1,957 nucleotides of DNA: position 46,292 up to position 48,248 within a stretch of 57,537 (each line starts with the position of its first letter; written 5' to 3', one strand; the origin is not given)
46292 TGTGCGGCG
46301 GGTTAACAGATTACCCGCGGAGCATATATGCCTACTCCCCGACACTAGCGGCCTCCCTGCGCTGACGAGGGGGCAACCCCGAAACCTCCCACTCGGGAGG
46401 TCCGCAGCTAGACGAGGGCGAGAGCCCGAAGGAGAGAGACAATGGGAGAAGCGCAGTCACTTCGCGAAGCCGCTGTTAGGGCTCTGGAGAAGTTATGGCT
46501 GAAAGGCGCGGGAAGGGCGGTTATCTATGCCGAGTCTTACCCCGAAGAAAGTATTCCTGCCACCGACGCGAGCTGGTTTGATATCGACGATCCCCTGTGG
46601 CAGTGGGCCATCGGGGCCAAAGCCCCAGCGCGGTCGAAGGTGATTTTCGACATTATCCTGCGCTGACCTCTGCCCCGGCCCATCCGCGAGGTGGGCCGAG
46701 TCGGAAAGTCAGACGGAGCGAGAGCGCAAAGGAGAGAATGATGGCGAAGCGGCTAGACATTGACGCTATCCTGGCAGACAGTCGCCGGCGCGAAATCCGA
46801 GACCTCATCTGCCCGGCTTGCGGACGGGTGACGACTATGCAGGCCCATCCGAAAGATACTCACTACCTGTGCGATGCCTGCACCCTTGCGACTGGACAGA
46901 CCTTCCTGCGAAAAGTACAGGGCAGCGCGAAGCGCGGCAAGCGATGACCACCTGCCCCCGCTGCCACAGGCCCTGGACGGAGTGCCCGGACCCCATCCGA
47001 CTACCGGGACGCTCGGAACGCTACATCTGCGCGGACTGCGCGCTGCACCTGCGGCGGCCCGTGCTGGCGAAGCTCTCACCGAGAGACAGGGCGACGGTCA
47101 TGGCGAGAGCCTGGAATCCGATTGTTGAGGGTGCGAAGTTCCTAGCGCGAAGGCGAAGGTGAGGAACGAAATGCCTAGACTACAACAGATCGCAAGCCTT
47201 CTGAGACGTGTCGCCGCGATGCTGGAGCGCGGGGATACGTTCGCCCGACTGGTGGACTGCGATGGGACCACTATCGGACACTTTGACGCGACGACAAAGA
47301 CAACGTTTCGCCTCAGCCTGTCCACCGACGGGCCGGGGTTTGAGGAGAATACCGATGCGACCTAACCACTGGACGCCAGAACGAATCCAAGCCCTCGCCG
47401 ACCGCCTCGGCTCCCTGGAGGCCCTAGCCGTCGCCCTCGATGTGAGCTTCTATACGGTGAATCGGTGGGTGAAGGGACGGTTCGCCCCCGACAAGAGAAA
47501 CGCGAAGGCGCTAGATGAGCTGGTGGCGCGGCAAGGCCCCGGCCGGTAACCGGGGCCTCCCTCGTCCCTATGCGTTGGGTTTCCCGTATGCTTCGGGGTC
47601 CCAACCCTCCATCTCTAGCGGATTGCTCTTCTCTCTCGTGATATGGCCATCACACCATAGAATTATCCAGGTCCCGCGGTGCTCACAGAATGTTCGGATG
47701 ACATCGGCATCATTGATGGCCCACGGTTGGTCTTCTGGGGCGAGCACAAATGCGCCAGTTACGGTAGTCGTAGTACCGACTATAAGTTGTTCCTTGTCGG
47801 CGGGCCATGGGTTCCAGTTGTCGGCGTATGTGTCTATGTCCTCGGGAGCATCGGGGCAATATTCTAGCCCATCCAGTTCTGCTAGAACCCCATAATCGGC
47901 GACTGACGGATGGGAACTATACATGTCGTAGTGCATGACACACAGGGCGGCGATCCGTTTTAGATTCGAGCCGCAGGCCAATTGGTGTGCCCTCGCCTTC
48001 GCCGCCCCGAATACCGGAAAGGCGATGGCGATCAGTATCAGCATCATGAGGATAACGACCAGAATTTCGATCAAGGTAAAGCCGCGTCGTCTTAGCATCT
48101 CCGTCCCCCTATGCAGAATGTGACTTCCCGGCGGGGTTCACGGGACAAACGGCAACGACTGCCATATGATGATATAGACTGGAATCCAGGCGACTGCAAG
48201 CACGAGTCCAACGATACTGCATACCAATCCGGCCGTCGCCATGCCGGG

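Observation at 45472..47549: Cassette-like array of eight small ORFs behind an operator-bearing consensus promoter, ending in an HTH gene (anti-defence-operon architecture)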

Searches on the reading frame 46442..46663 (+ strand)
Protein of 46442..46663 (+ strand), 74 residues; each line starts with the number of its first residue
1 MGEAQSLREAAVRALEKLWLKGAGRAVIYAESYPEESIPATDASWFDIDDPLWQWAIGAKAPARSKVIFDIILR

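Call 8: search_protein_families(library=pfam, proteins=[window:46442-46663:+], max_evalue=1)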
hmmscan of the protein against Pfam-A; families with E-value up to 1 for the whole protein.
window:46442-46663:+ (74 aa): 0 families

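Call 9: search_protein_families(library=phrogs, proteins=[window:46442-46663:+], max_evalue=1)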
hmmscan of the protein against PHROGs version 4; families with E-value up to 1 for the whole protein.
window:46442-46663:+ (74 aa): 1 family
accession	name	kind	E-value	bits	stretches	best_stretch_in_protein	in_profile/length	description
phrog_368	-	unknown function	0.36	11.7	1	5-69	7-63/239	-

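Call 73: search_protein_families(library=pfam, proteins=[L113:1591-2751:+, L118:544-1398:+, L118:1418-2203:+, L008:474-1001:-], max_evalue=0.001)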
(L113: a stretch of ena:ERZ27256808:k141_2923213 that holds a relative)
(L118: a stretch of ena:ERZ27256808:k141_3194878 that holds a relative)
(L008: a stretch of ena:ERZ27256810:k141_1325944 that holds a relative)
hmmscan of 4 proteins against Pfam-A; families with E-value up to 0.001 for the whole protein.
L113:1591-2751:+ (387 aa): 1 family
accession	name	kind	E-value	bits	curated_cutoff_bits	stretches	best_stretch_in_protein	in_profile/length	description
PF00884.28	Sulfatase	-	1.9e-09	37.7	25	1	212-323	162-255/301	Sulfatase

L118:544-1398:+ (285 aa): 0 families

L118:1418-2203:+ (262 aa): 1 family
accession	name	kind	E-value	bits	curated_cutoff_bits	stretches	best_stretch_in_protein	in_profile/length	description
PF07676.18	PD40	-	2.4e-06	27.8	20.9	0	110-121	16-27/38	WD40-like Beta Propeller Repeat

L008:474-1001:- (175 aa): 0 families

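Call 86: search_protein_families(library=padloc, proteins=[window:46442-46663:+], max_evalue=0.01)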
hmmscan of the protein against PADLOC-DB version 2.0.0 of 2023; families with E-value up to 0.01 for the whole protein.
window:46442-46663:+ (74 aa): 0 families

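Call 102: search_solved_structures(query=window:46442-46663:+, max_evalue=5)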
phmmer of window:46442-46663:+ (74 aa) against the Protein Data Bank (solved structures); distinct sequences matched with E-value up to 5: 3.
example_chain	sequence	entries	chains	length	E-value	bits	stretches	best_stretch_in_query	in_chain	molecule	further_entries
5ufv_A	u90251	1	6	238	0.039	17.6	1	17-56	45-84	Glycoside hydrolase family 61 protein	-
8rin_A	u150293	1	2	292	0.11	16.1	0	28-61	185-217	ESX-5 secretion system protein EccC5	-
1wwk_A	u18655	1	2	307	0.46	14.2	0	10-36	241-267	phosphoglycerate dehydrogenase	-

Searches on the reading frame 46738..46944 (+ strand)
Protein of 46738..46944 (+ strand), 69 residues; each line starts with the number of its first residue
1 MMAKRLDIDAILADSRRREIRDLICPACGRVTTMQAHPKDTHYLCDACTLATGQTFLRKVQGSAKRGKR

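Call 8: search_protein_families(library=pfam, proteins=[window:46738-46944:+], max_evalue=1)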
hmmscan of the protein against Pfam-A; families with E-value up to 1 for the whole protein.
window:46738-46944:+ (69 aa): 8 families
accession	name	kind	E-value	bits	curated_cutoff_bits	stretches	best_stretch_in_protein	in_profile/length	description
PF17980.7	ADD_DNMT3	-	0.026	14.9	26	1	16-49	12-44/56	DNMT3, cysteine rich ADD domain, GATA1-like zinc finger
PF10058.14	Zn_ribbon_10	-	0.029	14.6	24.2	1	17-49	17-51/54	ER junction formation factor lunapark, zinc ribbon finger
PF13465.12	zf-H2C2_2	-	0.069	14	40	0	37-51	9-23/26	Zinc-finger double domain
PF23550.1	zf_Tbcl_Rhp7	-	0.094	12.7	27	1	36-53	22-38/39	DNA repair protein rhp7 treble clef domain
PF08271.17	Zn_Ribbon_TF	-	0.099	12.7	29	2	24-50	2-27/43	TFIIB zinc-binding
PF23499.1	YnfU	-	0.1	12.9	27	0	23-31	39-47/49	YnfU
PF24458.1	DUF7573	-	0.14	12.6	30.2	1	24-48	13-36/39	Domain of unknown function (DUF7573)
PF07754.17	HVO_2753_ZBP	-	0.29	11.4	33.2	1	23-48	17-45/46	Small zinc finger protein HVO_2753-like, Zn-binding pocket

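Call 9: search_protein_families(library=phrogs, proteins=[window:46738-46944:+], max_evalue=1)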
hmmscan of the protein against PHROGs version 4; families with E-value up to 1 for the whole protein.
window:46738-46944:+ (69 aa): 9 families
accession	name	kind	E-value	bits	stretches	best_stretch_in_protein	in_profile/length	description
phrog_1467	-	unknown function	0.0016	19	1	7-53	149-202/226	-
phrog_13972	-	DNA, RNA and nucleotide metabolism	0.017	16.3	1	2-51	20-69/75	DNA ligase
phrog_36620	-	unknown function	0.022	16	1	22-52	48-79/79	-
phrog_8736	-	unknown function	0.058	15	1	22-51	8-37/93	-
phrog_37794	-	unknown function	0.12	12.4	1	13-53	251-290/377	-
phrog_5034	-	DNA, RNA and nucleotide metabolism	0.15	13.2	1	6-44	16-53/138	NinG/ Rap DNA junction specific endonuclease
phrog_4615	-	unknown function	0.26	12.5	1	18-48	20-50/61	-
phrog_5602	-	unknown function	0.3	11.8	1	23-48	19-48/60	-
phrog_6332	-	unknown function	0.42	11.6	1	23-50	8-28/60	-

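Call 73: search_protein_families(library=pfam, proteins=[L113:1591-2751:+, L118:544-1398:+, L118:1418-2203:+, L008:474-1001:-], max_evalue=0.001)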
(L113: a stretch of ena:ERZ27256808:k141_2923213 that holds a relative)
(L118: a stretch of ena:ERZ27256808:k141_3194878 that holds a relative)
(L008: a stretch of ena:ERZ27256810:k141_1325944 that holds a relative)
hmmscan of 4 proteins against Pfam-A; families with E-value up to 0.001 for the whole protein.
L113:1591-2751:+ (387 aa): 1 family
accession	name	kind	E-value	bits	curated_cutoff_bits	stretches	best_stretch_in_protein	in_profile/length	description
PF00884.28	Sulfatase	-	1.9e-09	37.7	25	1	212-323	162-255/301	Sulfatase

L118:544-1398:+ (285 aa): 0 families

L118:1418-2203:+ (262 aa): 1 family
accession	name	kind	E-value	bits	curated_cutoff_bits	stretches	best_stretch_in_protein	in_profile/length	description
PF07676.18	PD40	-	2.4e-06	27.8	20.9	0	110-121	16-27/38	WD40-like Beta Propeller Repeat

L008:474-1001:- (175 aa): 0 families

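Call 86: search_protein_families(library=padloc, proteins=[window:46741-46944:+], max_evalue=0.01)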
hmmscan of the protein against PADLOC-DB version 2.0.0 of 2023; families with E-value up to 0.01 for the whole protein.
window:46741-46944:+ (68 aa): 0 families

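Call 103: search_solved_structures(query=window:46741-46944:+, max_evalue=5)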
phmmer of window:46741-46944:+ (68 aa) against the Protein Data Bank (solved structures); distinct sequences matched with E-value up to 5: 44.
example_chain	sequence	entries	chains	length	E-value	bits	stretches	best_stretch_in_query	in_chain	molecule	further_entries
6gsm_b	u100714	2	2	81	0.014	19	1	11-50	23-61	40S ribosomal protein S27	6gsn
3j80_b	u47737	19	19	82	0.015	18.9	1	11-50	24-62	eS27 | 40S ribosomal protein S27 | Ribosomal protein eS27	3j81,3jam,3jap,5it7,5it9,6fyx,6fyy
7r81_c2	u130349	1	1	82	0.018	18.6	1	13-53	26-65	40S ribosomal protein S27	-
6rxx_Cq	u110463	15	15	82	0.029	18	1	13-52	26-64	Ribosomal protein s27-like protein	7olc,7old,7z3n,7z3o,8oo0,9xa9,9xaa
6gz3_Bb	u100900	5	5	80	0.03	17.9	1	12-53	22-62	ribosomal protein eS27 | 40S ribosomal protein S27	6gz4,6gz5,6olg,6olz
5a2q_b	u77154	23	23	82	0.032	17.9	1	12-53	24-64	RIBOSOMAL PROTEIN ES27 | 40S ribosomal protein S27 | Small ribosomal subunit protein eS27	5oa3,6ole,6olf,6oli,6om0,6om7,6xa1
11hg_VV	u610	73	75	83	0.032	17.9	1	12-53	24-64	40S ribosomal protein S27 | eS27 | Ribosomal protein eS27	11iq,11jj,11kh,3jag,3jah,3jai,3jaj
9h4n_S3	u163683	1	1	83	0.033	17.8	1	13-53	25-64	Small ribosomal subunit protein eS27-like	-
22tu_Sb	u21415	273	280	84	0.033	17.8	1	12-53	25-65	40S ribosomal protein S27 | Ribosomal protein eS27 | 40S RIBOSOMAL PROTEIN ES1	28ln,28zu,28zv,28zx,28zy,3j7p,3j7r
7ls1_S3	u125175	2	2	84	0.033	17.8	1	13-53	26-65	40S ribosomal protein S27-like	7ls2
9ru7_Sb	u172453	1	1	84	0.037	17.7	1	12-52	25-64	Small ribosomal subunit protein eS27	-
7oya_b2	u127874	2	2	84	0.037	17.7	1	13-53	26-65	40S ribosomal protein S27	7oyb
3jbn_4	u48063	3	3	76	0.046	17.4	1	19-53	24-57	40S ribosomal protein eS27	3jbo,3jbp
8q7z_AA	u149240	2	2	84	0.051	17.2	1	13-51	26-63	40S ribosomal protein S27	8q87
3j7a_4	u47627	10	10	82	0.055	17.1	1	19-53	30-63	40S ribosomal protein eS27 | 40S ribosomal protein S27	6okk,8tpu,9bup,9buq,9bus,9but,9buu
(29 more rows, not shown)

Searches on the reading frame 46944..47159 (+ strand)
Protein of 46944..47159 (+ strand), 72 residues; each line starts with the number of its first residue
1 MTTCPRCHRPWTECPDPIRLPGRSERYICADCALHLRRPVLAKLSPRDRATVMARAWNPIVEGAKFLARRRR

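Call 8: search_protein_families(library=pfam, proteins=[window:46944-47159:+], max_evalue=1)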
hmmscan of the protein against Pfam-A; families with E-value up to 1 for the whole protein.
window:46944-47159:+ (72 aa): 3 families
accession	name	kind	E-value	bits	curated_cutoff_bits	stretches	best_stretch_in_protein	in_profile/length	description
PF25206.1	DUF7836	-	0.0011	19.2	26.7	1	3-34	9-38/59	Domain of unknown function (DUF7836)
PF18439.7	zf_UBZ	-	0.23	11.6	25.6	0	3-9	4-10/32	Ubiquitin-Binding Zinc Finger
PF03811.18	Zn_ribbon_InsA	-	0.24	11.6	26.1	0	21-32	23-34/35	InsA N-terminal domain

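Call 9: search_protein_families(library=phrogs, proteins=[window:46944-47159:+], max_evalue=1)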
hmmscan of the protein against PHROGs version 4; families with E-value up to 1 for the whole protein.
window:46944-47159:+ (72 aa): 1 family
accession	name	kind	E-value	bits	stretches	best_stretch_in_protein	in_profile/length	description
phrog_28293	-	unknown function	0.095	13.7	0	3-39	35-67/84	-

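Call 73: search_protein_families(library=pfam, proteins=[L113:1591-2751:+, L118:544-1398:+, L118:1418-2203:+, L008:474-1001:-], max_evalue=0.001)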
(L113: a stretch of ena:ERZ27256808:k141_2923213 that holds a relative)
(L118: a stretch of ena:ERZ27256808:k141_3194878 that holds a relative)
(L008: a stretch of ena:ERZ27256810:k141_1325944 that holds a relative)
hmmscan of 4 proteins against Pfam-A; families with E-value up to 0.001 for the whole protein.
L113:1591-2751:+ (387 aa): 1 family
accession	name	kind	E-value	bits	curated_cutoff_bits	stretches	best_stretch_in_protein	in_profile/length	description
PF00884.28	Sulfatase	-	1.9e-09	37.7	25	1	212-323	162-255/301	Sulfatase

L118:544-1398:+ (285 aa): 0 families

L118:1418-2203:+ (262 aa): 1 family
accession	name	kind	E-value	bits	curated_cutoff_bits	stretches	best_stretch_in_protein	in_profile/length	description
PF07676.18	PD40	-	2.4e-06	27.8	20.9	0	110-121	16-27/38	WD40-like Beta Propeller Repeat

L008:474-1001:- (175 aa): 0 families

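Call 86: search_protein_families(library=padloc, proteins=[window:46944-47159:+], max_evalue=0.01)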
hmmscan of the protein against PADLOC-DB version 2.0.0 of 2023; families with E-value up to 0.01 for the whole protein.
window:46944-47159:+ (72 aa): 0 families

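Call 104: search_solved_structures(query=window:46944-47159:+, max_evalue=5)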
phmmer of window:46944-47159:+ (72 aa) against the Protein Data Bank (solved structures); distinct sequences matched with E-value up to 5: 0.

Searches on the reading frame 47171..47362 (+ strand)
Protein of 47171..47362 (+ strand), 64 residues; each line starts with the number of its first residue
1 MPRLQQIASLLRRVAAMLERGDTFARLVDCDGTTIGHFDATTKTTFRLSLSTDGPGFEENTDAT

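Call 8: search_protein_families(library=pfam, proteins=[window:47171-47362:+], max_evalue=1)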
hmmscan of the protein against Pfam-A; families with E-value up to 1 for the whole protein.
window:47171-47362:+ (64 aa): 1 family
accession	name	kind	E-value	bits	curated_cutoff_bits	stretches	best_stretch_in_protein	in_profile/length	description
PF20068.4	Amphi-Trp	-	0.18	12.3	27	1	5-25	16-36/93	Amphi-Trp domain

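Call 9: search_protein_families(library=phrogs, proteins=[window:47171-47362:+], max_evalue=1)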
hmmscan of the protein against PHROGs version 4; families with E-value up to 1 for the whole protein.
window:47171-47362:+ (64 aa): 2 families
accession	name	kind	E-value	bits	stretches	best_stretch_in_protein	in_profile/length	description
phrog_9027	-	unknown function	0.0029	18.9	1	5-41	31-70/72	-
phrog_33848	-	unknown function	0.027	16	1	5-41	84-120/124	-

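Call 73: search_protein_families(library=pfam, proteins=[L113:1591-2751:+, L118:544-1398:+, L118:1418-2203:+, L008:474-1001:-], max_evalue=0.001)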
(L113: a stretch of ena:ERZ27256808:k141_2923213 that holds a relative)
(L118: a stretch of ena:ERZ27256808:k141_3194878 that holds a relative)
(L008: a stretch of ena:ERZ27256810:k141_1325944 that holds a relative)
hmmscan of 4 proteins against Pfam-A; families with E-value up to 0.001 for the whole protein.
L113:1591-2751:+ (387 aa): 1 family
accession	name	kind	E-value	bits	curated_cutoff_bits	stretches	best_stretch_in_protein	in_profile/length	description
PF00884.28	Sulfatase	-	1.9e-09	37.7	25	1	212-323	162-255/301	Sulfatase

L118:544-1398:+ (285 aa): 0 families

L118:1418-2203:+ (262 aa): 1 family
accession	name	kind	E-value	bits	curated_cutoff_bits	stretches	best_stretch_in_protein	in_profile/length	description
PF07676.18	PD40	-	2.4e-06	27.8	20.9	0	110-121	16-27/38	WD40-like Beta Propeller Repeat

L008:474-1001:- (175 aa): 0 families

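Call 86: search_protein_families(library=padloc, proteins=[window:47171-47362:+], max_evalue=0.01)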
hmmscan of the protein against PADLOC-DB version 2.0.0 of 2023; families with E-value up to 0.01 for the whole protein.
window:47171-47362:+ (64 aa): 0 families

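Call 105: search_solved_structures(query=window:47171-47362:+, max_evalue=5)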
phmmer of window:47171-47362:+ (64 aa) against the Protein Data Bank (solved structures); distinct sequences matched with E-value up to 5: 2.
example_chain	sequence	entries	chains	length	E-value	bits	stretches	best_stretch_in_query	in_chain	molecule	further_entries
8qad_A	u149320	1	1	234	0.061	16.7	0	4-19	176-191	sc-apCC-6-LLIA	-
1o9r_A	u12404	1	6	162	0.85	13.1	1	11-60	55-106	AGROBACTERIUM TUMEFACIENS DPS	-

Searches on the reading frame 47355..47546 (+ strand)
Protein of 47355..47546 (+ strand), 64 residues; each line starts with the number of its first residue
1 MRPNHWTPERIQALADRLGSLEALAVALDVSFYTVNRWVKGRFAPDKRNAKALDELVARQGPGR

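Call 8: search_protein_families(library=pfam, proteins=[window:47355-47546:+], max_evalue=1)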
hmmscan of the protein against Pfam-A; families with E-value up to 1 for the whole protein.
window:47355-47546:+ (64 aa): 7 families
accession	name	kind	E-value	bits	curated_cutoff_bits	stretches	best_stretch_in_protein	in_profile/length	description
PF01381.28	HTH_3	-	0.00012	22.5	23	1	20-55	11-46/55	Helix-turn-helix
PF15943.11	YdaS_toxin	-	0.00026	21.2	30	1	12-42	2-34/65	Bacterial toxin YdaS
PF14549.12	P22_Cro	-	0.0086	16.3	30.2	1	16-48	7-37/60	DNA-binding transcriptional regulator Cro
PF13384.12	HTH_23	-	0.0099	16.1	24.6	1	11-40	8-39/50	Homeodomain-like domain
PF18284.7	DNA_meth_N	-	0.018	15.5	25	1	34-52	31-49/57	DNA methylase N-terminal domain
PF05226.16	CHASE2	-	0.14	12.2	26.3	1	5-53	51-93/257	CHASE2 domain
PF01402.27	RHH_1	-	0.22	12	20.5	0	50-64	11-25/39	Ribbon-helix-helix protein, copG family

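Call 9: search_protein_families(library=phrogs, proteins=[window:47355-47546:+], max_evalue=1)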
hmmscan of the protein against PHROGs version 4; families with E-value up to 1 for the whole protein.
window:47355-47546:+ (64 aa): 15 families
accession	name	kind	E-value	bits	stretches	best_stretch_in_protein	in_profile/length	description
phrog_8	-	transcription regulation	0.01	16.3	1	9-53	79-124/346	transcriptional regulator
phrog_4779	-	transcription regulation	0.017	16.7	1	7-56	3-52/98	transcriptional regulator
phrog_2328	-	transcription regulation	0.022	15.5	1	20-54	30-64/128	transcriptional repressor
phrog_9103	-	transcription regulation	0.031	15.3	1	17-53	21-56/78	transcriptional repressor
phrog_12690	-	unknown function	0.049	14.5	1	4-58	100-157/174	-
phrog_2439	-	transcription regulation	0.059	13.2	1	8-55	9-57/367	transcriptional regulator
phrog_35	-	transcription regulation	0.069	14.2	1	13-54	80-121/181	transcriptional repressor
phrog_409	-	transcription regulation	0.075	14.6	1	14-57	20-61/127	transcriptional regulator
phrog_2104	-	unknown function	0.081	14.1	1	6-54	39-88/103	-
phrog_2856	-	transcription regulation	0.087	13.4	1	9-42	50-83/165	transcriptional regulator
phrog_17819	-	unknown function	0.13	13.1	1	9-41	13-45/60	-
phrog_638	-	transcription regulation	0.17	12.7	1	17-53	16-52/145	transcriptional regulator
phrog_2967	-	transcription regulation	0.18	12.3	1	9-51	13-56/225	transcriptional regulator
phrog_3037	-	transcription regulation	0.26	12.1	1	8-50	19-60/189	transcriptional repressor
phrog_2763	-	unknown function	0.49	11.5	1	46-59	24-37/39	-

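Call 17: find_encoding_contigs(protein=window:47355-47546:+, flank=10000, max_places=10)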
Protein window:47355-47546:+ (64 aa): 13 contigs read that carry it; 4 places shown.
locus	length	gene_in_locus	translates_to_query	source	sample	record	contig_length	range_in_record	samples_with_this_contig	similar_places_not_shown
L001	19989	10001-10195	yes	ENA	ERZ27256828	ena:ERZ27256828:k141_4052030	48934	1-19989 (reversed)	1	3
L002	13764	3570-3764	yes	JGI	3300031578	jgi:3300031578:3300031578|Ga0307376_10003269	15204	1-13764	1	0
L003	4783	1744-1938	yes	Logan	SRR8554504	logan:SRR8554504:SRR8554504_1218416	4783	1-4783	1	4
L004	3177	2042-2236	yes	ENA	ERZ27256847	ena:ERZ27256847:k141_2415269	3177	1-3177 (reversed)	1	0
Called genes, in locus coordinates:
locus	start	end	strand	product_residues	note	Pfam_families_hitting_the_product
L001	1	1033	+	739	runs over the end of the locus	-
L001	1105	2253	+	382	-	PF22842:Pel9A-like_beta_helix (weak), PF13229:Beta_helix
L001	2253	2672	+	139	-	-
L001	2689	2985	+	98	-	-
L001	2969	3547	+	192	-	PF01520:Amidase_3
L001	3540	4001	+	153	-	-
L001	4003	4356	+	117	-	-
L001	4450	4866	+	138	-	-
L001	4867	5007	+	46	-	-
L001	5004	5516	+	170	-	-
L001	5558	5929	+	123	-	-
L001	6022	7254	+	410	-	PF00149:Metallophos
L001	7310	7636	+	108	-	-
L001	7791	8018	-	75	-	-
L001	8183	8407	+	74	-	-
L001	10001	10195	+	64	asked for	-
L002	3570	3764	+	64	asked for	-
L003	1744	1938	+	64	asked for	-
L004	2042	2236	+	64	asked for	-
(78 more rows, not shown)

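Call 59: search_protein_families(library=ncbifam, proteins=[window:47355-47546:+], max_evalue=0.01)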
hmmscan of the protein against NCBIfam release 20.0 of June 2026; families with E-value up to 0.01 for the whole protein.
window:47355-47546:+ (64 aa): 1 family
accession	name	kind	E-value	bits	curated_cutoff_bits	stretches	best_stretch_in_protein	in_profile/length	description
NF046037.1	carphisopro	domain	0.00011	22.3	38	1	11-53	1-43/54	carph-isopro domain-containing protein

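Call 73: search_protein_families(library=pfam, proteins=[L113:1591-2751:+, L118:544-1398:+, L118:1418-2203:+, L008:474-1001:-], max_evalue=0.001)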
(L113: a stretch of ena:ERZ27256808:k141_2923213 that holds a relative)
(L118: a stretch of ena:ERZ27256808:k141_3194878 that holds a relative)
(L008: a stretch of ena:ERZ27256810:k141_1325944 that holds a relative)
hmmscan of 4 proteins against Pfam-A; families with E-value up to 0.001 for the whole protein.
L113:1591-2751:+ (387 aa): 1 family
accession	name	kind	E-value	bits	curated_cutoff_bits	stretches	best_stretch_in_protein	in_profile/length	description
PF00884.28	Sulfatase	-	1.9e-09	37.7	25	1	212-323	162-255/301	Sulfatase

L118:544-1398:+ (285 aa): 0 families

L118:1418-2203:+ (262 aa): 1 family
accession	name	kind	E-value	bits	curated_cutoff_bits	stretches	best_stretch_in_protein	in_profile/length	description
PF07676.18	PD40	-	2.4e-06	27.8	20.9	0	110-121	16-27/38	WD40-like Beta Propeller Repeat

L008:474-1001:- (175 aa): 0 families

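Call 86: search_protein_families(library=padloc, proteins=[window:47355-47546:+], max_evalue=0.01)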
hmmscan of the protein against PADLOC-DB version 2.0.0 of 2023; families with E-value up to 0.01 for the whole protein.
window:47355-47546:+ (64 aa): 1 family
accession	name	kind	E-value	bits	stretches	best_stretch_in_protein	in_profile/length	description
PDLC03956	RmrA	-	0.0005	17.2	1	15-55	19-59/399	-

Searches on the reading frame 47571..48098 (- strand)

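Call 13: search_protein_families(library=pfam, proteins=[window:47571-48098:-], max_evalue=0.01)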
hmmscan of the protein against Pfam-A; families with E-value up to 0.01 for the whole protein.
window:47571-48098:- (176 aa): 1 family
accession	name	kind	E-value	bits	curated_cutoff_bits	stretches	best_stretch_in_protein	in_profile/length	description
PF07963.17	N_methyl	-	3.2e-06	26.9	21.2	1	1-27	1-27/27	Prokaryotic N-terminal methylation motif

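Call 59: search_protein_families(library=ncbifam, proteins=[window:47571-48098:-], max_evalue=0.01)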
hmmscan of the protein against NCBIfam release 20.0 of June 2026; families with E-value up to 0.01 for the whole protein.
window:47571-48098:- (176 aa): 10 families
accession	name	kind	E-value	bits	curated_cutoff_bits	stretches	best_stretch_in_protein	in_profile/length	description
NF041775.1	typeIV_PilA_Myxo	equivalog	2.1e-07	31.1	400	1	3-49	9-55/214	type IV pilin protein PilA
TIGR01710.1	typeII_sec_gspG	equivalog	8.5e-07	29.1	88.85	1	5-60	1-57/134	type II secretion system major pseudopilin GspG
TIGR02532.1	IV_pilin_GFxxxE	domain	5.8e-06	25.9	16.3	1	4-26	1-23/24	prepilin-type N-terminal cleavage/methylation domain-containing protein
TIGR01708.2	typeII_sec_gspH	equivalog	6.5e-06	26.2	80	1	5-39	2-38/169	type II secretion system minor pseudopilin GspH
NF040999.1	pilin_ComGC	equivalog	5.6e-05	23.3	75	1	5-59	2-55/84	competence type IV pilus major pilin ComGC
NF007862.0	PRK10574.1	equivalog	0.00014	22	138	1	2-31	2-31/145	prepilin peptidase-dependent pilin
TIGR02596.1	TIGR02596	subfamily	0.00056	20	70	1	7-44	1-37/196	Verru_Chthon cassette protein D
NF040982.1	ComGD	equivalog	0.0011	19.4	70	1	5-29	2-25/139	competence type IV pilus minor pilin ComGD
NF007800.0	PRK10506.1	equivalog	0.0034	17.2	158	1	3-25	7-29/163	prepilin peptidase-dependent protein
NF041002.1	pilin_ComGF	equivalog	0.0095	16.2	80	0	5-37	2-34/139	competence type IV pilus minor pilin ComGF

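Call 73: search_protein_families(library=pfam, proteins=[L113:1591-2751:+, L118:544-1398:+, L118:1418-2203:+, L008:474-1001:-], max_evalue=0.001)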
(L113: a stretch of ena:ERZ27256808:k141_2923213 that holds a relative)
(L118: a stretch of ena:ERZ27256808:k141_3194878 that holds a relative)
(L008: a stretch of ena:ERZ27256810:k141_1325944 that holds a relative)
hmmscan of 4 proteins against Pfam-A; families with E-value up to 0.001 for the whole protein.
L113:1591-2751:+ (387 aa): 1 family
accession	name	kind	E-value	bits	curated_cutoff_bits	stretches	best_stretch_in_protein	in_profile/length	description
PF00884.28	Sulfatase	-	1.9e-09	37.7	25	1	212-323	162-255/301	Sulfatase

L118:544-1398:+ (285 aa): 0 families

L118:1418-2203:+ (262 aa): 1 family
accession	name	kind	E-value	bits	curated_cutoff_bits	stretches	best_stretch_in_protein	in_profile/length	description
PF07676.18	PD40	-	2.4e-06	27.8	20.9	0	110-121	16-27/38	WD40-like Beta Propeller Repeat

L008:474-1001:- (175 aa): 0 families
